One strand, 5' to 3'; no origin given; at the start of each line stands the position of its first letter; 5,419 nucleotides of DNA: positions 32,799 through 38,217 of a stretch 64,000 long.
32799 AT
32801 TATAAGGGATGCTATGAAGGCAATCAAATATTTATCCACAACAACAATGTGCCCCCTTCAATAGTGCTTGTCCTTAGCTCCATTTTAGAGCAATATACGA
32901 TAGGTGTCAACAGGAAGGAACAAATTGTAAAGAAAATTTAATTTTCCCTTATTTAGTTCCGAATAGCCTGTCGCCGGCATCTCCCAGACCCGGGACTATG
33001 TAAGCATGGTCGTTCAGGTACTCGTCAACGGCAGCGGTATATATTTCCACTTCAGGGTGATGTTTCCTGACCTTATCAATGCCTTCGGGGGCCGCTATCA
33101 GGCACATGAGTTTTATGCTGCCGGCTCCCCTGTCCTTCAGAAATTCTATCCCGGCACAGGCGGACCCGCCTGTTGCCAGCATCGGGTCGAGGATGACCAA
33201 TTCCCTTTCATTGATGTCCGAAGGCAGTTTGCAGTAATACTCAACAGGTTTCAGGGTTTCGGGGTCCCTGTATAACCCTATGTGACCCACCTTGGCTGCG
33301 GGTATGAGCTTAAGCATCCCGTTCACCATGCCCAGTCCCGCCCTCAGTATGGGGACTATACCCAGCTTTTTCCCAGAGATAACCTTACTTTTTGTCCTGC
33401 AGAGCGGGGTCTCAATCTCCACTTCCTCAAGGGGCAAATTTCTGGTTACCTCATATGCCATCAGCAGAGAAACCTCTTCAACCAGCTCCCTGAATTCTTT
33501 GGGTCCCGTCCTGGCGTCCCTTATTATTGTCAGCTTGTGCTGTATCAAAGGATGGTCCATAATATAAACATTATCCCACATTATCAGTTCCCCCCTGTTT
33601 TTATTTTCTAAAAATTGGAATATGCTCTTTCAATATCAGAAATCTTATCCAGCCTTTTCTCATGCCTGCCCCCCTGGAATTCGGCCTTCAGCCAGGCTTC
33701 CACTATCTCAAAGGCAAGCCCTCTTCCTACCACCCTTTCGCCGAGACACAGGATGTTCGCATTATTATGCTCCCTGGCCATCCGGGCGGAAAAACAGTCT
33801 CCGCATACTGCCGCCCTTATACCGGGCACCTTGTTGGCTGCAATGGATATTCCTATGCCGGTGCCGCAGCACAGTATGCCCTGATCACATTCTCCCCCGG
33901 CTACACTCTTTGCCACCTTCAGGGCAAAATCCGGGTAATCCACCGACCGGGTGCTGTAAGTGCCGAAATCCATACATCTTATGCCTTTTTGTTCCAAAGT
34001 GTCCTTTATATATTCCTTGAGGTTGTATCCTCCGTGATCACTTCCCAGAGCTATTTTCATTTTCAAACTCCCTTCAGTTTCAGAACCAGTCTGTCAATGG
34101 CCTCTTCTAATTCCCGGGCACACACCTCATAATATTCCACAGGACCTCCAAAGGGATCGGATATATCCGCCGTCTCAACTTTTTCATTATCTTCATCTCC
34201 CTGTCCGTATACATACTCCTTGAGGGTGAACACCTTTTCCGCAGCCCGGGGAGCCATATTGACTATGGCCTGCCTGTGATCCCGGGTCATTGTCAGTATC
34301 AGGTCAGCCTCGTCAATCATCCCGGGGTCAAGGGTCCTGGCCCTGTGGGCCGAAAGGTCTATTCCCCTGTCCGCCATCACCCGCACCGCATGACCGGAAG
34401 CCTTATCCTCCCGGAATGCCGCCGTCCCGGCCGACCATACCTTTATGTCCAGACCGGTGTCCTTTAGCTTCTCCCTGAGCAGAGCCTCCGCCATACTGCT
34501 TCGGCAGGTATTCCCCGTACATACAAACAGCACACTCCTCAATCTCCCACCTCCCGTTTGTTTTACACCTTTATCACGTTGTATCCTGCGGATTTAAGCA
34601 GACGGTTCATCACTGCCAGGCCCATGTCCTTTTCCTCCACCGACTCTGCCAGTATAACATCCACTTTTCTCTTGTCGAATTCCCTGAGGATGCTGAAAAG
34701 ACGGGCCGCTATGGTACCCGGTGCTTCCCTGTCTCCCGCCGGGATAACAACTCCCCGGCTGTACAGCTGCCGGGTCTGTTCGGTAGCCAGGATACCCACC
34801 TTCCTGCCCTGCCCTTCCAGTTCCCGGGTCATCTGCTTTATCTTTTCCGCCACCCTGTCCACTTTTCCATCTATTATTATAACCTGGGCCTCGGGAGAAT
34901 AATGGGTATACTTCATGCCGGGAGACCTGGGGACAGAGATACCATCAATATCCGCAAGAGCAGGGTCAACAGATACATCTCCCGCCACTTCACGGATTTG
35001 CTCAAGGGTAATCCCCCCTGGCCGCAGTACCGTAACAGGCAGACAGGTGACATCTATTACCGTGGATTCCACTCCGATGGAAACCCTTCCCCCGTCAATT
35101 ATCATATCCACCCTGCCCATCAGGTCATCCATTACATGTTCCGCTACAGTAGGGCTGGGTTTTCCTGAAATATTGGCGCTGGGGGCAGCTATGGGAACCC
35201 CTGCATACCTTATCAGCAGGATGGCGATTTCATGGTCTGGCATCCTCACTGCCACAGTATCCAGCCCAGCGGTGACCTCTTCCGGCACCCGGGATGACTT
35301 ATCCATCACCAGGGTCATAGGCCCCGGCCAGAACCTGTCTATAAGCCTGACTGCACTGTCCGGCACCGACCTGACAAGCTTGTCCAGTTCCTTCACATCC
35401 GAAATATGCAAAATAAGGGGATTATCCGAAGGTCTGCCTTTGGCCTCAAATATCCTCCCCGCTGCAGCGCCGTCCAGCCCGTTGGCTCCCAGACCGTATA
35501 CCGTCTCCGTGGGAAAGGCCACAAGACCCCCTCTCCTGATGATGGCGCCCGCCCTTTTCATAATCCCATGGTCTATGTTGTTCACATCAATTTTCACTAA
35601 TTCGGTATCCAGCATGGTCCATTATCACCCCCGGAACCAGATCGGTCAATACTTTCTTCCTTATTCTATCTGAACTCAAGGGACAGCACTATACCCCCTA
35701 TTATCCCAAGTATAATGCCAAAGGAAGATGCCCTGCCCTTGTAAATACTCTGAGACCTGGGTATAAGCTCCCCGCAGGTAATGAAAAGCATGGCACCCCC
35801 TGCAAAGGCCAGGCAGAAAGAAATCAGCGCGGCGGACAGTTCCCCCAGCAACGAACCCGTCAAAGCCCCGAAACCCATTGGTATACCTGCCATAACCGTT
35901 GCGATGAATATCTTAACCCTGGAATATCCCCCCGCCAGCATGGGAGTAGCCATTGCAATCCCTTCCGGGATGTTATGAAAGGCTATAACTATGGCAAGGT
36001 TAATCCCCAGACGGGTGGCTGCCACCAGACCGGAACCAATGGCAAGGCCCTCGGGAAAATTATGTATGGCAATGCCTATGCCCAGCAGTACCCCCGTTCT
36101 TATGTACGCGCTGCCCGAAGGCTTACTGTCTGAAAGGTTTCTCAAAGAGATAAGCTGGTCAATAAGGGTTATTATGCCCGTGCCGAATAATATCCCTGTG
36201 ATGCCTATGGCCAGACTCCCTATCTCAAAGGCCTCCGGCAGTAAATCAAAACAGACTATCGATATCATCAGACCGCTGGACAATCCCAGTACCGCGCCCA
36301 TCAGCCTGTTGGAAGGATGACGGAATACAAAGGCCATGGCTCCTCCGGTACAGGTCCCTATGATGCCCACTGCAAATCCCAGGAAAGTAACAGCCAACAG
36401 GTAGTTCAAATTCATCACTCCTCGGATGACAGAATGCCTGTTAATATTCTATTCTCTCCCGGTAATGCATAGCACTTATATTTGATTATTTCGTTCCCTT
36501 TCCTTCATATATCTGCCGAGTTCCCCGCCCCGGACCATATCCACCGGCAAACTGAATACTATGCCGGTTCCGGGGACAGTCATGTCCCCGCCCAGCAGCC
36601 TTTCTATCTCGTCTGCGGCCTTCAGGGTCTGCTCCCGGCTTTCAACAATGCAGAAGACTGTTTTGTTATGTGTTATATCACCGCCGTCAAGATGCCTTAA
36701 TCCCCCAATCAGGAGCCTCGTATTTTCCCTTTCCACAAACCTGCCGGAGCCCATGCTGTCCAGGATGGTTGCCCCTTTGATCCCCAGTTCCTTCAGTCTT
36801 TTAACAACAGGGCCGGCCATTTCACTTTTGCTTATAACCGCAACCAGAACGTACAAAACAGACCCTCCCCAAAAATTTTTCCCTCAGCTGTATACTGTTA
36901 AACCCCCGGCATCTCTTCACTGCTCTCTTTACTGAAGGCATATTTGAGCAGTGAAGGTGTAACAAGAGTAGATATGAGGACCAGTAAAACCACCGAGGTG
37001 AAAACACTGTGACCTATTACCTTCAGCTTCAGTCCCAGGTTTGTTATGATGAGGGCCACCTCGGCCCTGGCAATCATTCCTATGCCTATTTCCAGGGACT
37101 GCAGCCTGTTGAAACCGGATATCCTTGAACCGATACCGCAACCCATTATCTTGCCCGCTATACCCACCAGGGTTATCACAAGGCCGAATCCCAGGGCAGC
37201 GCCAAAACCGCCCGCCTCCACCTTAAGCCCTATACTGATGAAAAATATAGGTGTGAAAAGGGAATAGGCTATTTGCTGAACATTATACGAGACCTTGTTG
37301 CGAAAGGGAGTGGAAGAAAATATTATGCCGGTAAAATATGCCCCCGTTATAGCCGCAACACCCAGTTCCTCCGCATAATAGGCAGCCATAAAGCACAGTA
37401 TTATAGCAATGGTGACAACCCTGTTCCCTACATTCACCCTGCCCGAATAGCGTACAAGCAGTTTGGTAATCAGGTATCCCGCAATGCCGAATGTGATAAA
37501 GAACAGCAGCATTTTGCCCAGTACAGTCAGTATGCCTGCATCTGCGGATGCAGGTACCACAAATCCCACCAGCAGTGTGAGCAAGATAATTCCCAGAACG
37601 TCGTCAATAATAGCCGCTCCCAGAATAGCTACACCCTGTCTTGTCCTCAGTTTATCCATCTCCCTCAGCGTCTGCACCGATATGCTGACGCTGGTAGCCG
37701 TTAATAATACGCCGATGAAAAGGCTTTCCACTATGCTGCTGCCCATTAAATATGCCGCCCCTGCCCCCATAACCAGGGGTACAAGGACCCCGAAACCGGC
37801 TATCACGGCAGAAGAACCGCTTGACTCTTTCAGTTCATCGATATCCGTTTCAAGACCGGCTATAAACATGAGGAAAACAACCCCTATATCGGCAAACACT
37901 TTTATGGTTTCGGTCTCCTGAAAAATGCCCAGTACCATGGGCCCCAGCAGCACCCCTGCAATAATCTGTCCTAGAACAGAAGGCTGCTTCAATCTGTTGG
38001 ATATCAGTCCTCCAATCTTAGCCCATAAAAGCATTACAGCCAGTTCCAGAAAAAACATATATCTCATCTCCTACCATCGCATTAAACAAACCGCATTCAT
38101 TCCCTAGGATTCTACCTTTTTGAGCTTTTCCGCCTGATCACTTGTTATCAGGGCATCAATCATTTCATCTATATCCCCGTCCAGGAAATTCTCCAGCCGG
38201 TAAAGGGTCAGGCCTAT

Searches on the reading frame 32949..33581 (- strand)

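Call 60: search_protein_families(library=pfam, proteins=[window:32949-33581:-], max_evalue=0.00001)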
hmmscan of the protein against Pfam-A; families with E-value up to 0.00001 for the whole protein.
window:32949-33581:- (210 aa): 2 families
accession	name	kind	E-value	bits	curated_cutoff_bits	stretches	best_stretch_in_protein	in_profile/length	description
PF14681.12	UPRTase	-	4.9e-81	271.6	27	1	8-209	2-206/206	Uracil phosphoribosyltransferase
PF00156.33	Pribosyltran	-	2.9e-10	40.1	26.3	1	68-186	26-152/158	Phosphoribosyl transferase domain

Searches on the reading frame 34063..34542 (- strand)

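Call 61: search_protein_families(library=pfam, proteins=[window:34063-34542:-], max_evalue=0.00001)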
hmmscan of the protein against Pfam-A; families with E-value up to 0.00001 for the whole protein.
window:34063-34542:- (159 aa): 1 family
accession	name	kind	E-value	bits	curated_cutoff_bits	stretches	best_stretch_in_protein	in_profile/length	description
PF01451.26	LMWPc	-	2.6e-35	122.2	23.2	1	4-152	1-143/144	Low molecular weight phosphotyrosine protein phosphatase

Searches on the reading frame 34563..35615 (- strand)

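Call 61: search_protein_families(library=pfam, proteins=[window:34563-35615:-], max_evalue=0.00001)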
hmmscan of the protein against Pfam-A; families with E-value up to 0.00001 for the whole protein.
window:34563-35615:- (350 aa): 2 families
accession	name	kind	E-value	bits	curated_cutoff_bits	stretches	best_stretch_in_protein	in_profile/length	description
PF01300.24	Sua5_yciO_yrdC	-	1e-61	208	25.1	1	25-200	2-178/178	Telomere recombination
PF03481.19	Sua5_C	-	1.9e-37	129.3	22.9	1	202-344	1-136/136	Threonylcarbamoyl-AMP synthase, C-terminal domain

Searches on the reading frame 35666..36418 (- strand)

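Call 61: search_protein_families(library=pfam, proteins=[window:35666-36418:-], max_evalue=0.00001)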
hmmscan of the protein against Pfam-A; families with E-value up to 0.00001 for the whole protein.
window:35666-36418:- (250 aa): 1 family
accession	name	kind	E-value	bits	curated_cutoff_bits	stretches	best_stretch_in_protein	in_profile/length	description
PF02535.28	Zip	-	1.9e-19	70.5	35.1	1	100-240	169-317/323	ZIP Zinc transporter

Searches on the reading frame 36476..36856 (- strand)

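Call 61: search_protein_families(library=pfam, proteins=[window:36476-36856:-], max_evalue=0.00001)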
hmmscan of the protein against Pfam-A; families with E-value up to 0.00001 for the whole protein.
window:36476-36856:- (126 aa): 1 family
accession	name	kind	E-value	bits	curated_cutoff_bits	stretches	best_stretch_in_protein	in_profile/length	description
PF00543.27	P-II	-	4.5e-07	30.6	25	1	4-108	3-95/102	Nitrogen regulatory protein P-II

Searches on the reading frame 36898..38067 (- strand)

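Call 61: search_protein_families(library=pfam, proteins=[window:36898-38067:-], max_evalue=0.00001)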
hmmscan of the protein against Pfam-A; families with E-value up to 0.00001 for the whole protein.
window:36898-38067:- (389 aa): 1 family
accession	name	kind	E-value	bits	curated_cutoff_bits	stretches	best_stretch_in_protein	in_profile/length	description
PF00999.27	Na_H_Exchanger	-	1.5e-70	238.4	26.2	1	16-375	4-370/375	Sodium/hydrogen exchanger, transmembrane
